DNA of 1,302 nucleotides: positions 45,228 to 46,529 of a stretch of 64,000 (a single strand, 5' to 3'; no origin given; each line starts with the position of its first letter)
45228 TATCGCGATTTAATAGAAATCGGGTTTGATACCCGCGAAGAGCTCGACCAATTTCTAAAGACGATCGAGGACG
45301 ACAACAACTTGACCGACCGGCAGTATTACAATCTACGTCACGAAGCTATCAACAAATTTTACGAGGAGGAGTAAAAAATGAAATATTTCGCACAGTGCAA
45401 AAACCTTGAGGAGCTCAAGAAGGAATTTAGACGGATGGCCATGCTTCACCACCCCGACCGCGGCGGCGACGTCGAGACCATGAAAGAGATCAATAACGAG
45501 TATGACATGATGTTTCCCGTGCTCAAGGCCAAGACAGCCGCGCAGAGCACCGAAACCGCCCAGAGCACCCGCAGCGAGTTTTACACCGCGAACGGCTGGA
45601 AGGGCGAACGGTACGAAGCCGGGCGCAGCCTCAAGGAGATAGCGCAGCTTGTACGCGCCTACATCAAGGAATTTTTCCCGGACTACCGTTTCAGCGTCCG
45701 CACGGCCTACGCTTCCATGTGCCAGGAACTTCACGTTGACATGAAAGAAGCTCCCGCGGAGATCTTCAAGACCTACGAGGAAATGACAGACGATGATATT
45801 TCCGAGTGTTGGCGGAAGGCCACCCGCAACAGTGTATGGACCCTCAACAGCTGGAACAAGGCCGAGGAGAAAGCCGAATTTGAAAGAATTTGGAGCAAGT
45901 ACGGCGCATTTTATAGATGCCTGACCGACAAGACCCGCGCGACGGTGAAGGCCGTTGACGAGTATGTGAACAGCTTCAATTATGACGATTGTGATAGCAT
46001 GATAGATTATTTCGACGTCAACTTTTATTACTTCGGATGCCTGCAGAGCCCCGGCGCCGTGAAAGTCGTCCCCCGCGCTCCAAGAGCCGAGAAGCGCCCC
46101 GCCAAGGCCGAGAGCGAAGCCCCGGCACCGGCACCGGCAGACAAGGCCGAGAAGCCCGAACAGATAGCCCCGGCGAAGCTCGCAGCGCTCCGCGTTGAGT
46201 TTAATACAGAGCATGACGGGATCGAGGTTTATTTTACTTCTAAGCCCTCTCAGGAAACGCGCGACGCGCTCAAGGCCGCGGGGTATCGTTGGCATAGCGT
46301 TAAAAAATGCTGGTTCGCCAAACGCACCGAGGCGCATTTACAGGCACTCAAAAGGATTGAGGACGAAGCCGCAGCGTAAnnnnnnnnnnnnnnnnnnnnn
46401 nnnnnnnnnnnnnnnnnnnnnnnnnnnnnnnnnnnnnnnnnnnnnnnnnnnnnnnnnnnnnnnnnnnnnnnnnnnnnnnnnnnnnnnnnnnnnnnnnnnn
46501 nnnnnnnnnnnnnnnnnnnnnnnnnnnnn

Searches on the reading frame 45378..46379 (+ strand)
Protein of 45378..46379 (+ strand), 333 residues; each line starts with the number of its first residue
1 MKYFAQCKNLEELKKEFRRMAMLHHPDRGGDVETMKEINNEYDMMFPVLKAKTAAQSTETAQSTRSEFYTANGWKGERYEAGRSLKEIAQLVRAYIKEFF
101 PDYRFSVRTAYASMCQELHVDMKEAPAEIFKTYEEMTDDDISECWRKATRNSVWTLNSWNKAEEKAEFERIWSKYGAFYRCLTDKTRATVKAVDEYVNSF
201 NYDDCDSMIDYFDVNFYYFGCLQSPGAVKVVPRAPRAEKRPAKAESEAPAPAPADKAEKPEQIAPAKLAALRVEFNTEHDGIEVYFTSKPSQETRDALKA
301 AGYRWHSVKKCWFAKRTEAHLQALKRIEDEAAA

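Call 72: search_protein_families(library=pfam, proteins=[window:45378-46379:+], max_evalue=0.01)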
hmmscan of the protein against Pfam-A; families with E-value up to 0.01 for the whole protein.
window:45378-46379:+ (333 aa): 3 families
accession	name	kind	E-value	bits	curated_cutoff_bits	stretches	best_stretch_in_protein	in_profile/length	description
PF18847.6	LPD29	-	3.5e-09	37.7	27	1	85-136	3-50/93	Large polyvalent protein associated domain 29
PF00226.36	DnaJ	-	2.7e-06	27.8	27.8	1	9-44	13-52/63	DnaJ domain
PF18974.5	DUF5710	-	0.0032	17.6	26.5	1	294-326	10-41/44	Domain of unknown function (DUF5710)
